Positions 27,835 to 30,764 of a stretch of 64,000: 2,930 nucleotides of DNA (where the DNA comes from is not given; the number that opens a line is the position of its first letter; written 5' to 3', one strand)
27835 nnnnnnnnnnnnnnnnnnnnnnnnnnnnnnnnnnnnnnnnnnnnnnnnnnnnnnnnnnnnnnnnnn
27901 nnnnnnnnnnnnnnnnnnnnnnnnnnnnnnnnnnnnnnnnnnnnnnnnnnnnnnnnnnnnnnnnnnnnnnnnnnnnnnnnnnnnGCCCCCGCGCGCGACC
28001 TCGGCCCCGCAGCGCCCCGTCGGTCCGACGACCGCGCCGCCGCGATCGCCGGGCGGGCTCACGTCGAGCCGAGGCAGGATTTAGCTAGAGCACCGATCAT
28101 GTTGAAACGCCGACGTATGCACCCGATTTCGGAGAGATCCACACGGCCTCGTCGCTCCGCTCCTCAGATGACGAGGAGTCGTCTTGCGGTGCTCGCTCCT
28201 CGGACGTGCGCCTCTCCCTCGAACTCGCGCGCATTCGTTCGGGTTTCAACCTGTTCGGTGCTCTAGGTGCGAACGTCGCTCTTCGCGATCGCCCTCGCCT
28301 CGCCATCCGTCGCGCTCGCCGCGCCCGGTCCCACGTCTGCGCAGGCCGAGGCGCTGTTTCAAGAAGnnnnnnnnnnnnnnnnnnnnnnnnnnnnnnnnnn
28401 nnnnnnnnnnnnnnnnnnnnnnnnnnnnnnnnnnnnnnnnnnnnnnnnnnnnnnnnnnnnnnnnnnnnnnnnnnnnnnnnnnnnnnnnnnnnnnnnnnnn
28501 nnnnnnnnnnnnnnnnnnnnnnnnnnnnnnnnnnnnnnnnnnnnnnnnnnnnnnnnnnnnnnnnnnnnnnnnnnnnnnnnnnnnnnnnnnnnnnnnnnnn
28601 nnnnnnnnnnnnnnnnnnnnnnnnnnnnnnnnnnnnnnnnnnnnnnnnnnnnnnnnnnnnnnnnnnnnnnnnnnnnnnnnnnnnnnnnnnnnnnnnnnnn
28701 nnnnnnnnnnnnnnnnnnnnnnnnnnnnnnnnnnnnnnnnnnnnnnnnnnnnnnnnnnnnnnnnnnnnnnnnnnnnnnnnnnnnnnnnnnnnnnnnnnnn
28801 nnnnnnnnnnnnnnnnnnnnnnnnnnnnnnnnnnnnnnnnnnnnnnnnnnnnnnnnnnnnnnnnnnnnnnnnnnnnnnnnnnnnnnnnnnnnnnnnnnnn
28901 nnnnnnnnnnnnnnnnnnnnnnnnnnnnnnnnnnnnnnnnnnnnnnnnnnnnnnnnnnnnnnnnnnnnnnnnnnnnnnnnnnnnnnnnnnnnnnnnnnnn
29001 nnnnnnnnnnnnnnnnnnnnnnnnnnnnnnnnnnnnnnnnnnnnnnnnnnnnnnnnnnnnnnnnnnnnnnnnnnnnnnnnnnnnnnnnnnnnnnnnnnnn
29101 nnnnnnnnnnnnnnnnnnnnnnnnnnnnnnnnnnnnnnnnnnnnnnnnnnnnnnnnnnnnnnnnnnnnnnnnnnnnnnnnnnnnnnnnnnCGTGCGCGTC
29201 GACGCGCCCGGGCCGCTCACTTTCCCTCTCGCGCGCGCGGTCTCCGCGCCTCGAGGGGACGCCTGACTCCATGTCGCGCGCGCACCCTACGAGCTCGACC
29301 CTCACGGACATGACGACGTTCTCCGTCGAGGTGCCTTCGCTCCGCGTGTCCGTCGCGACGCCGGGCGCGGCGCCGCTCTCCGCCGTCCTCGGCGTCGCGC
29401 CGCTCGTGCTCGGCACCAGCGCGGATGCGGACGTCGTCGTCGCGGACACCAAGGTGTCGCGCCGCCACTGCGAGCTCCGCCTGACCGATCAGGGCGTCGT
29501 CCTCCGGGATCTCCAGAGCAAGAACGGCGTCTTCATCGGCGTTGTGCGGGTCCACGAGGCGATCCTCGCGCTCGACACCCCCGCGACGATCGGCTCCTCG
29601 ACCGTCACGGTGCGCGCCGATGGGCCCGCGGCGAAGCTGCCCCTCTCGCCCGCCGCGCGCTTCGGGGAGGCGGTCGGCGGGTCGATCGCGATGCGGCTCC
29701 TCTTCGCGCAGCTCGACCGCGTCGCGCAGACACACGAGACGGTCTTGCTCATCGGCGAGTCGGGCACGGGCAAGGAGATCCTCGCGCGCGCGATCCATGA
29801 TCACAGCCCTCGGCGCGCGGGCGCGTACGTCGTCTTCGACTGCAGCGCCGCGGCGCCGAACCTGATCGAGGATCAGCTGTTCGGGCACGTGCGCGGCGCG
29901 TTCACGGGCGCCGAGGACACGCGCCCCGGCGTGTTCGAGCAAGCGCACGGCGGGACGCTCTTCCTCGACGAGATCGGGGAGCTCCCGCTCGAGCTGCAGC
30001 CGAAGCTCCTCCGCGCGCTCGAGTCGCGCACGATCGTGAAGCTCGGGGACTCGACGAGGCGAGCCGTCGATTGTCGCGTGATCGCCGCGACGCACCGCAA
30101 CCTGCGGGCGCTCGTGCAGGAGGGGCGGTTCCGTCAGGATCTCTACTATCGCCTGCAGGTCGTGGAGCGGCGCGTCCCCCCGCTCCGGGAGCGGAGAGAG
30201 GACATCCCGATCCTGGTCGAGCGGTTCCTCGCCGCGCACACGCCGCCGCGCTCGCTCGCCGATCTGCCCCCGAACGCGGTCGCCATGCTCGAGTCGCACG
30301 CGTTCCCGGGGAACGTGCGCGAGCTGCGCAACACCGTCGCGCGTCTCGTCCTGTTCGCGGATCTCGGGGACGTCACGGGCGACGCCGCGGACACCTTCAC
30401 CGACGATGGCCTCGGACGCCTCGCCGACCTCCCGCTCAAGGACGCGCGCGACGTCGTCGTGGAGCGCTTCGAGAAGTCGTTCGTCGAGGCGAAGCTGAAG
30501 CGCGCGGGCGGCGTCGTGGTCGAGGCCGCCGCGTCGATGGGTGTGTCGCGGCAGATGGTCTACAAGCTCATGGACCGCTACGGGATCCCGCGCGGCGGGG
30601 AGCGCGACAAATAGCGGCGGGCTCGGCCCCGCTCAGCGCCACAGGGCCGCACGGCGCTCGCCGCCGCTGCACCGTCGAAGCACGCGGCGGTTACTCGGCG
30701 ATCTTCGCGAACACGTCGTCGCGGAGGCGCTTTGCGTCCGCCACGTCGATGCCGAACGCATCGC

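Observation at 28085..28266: New-looking 182-bp TIR-bounded intergenic element that exactly fills a stop-to-start spacer (copy B)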

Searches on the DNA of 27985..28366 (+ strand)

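Call 8: search_rna_families(source=window, start=27985, end=28366, threshold=evalue, max_evalue=10, show_alignments=3)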
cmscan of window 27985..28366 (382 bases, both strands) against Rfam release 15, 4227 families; matches with E-value up to 10: 2.
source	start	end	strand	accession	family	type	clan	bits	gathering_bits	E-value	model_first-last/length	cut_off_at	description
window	28303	28323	-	RF01109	SBRMV1_UPD-PKd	Cis-reg;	-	18.3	33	0.79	1-21/21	no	Pseudoknot of upstream pseudoknot domain (UPD) of the 3'UTR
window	28074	28128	+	RF01128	sR43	Gene; snRNA; snoRNA; CD-box;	-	10.1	45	4.8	1-56/56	no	Small nucleolar RNA sR42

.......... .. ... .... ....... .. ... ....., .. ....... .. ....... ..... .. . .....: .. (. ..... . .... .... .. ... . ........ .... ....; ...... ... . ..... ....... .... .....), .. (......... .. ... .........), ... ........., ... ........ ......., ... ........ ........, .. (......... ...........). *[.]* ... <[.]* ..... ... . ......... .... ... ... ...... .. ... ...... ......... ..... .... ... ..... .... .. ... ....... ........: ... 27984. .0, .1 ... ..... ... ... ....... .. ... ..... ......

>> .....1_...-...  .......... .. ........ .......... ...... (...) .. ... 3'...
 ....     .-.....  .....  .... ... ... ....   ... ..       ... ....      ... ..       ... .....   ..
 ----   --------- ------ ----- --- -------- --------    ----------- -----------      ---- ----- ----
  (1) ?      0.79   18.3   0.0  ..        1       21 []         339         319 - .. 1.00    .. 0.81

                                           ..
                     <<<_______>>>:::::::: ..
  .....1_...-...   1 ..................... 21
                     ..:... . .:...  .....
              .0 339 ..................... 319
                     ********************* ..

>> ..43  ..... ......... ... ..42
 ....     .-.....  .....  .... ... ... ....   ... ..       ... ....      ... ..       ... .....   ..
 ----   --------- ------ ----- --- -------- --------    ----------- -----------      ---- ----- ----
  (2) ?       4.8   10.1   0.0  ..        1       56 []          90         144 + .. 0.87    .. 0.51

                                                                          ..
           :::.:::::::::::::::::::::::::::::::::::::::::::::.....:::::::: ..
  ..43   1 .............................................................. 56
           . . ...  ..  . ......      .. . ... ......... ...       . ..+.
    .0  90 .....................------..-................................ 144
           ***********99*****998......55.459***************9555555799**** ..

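Call 53: search_dna_similar(query=window:28085-28266:+, collection=plasmids, mode=distant, max_evalue=0.01, max_rows=10)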
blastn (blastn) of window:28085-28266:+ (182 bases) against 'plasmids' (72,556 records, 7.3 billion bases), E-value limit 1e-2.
No match.

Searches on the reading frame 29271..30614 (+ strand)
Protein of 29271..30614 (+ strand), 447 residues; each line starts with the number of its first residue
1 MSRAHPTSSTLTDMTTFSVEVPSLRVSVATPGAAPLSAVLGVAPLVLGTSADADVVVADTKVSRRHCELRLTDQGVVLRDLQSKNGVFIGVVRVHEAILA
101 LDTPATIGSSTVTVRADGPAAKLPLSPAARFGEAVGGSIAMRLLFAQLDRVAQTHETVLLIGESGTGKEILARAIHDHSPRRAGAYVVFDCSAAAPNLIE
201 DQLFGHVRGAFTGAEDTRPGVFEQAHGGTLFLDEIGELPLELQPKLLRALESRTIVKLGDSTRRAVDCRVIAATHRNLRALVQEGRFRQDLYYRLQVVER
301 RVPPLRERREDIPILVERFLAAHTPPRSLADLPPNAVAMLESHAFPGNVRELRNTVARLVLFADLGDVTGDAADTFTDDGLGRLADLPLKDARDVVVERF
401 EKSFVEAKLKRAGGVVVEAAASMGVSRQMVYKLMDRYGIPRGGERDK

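Call 38: search_protein_families(library=pfam, proteins=[window:29271-30614:+], max_evalue=0.01)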
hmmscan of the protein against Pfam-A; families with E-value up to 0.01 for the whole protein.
window:29271-30614:+ (447 aa): 11 families
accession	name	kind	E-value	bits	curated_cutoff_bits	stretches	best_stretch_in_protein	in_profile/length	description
PF00158.32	Sigma54_activat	-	2e-64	216.8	20.2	1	136-298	3-165/168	Sigma-54 interaction domain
PF14532.12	Sigma54_activ_2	-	4e-20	72.9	25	1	135-305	1-138/138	Sigma-54 interaction domain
PF25601.1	AAA_lid_14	-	9.1e-16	57.9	27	1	306-367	1-64/87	AAA+ ATPase lid domain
PF00498.31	FHA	-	4.9e-12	46.6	20.7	1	46-96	2-53/67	FHA domain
PF16697.10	Yop-YscD_cpl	-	2.1e-11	44.3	33.2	1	45-114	19-90/94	Inner membrane component of T3SS, cytoplasmic domain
PF07728.20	AAA_5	-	9.4e-08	32.6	22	1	158-277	2-124/139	AAA domain (dynein-related subfamily)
PF01078.27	Mg_chelatase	-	1.1e-06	28.7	20.3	1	213-256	93-136/207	Magnesium chelatase, subunit ChlI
PF13191.12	AAA_16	-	1.4e-05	26.1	32.6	1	142-247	10-117/167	AAA ATPase domain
PF00004.35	AAA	-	0.00022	22.1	21.2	1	158-291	1-127/131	ATPase family associated with various cellular activities (AAA)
PF02954.25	HTH_8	-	0.00047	20.3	22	1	397-437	2-42/42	Bacterial regulatory protein, Fis family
PF13245.12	AAA_19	-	0.0032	18.1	25.1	0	152-261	8-126/134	AAA domain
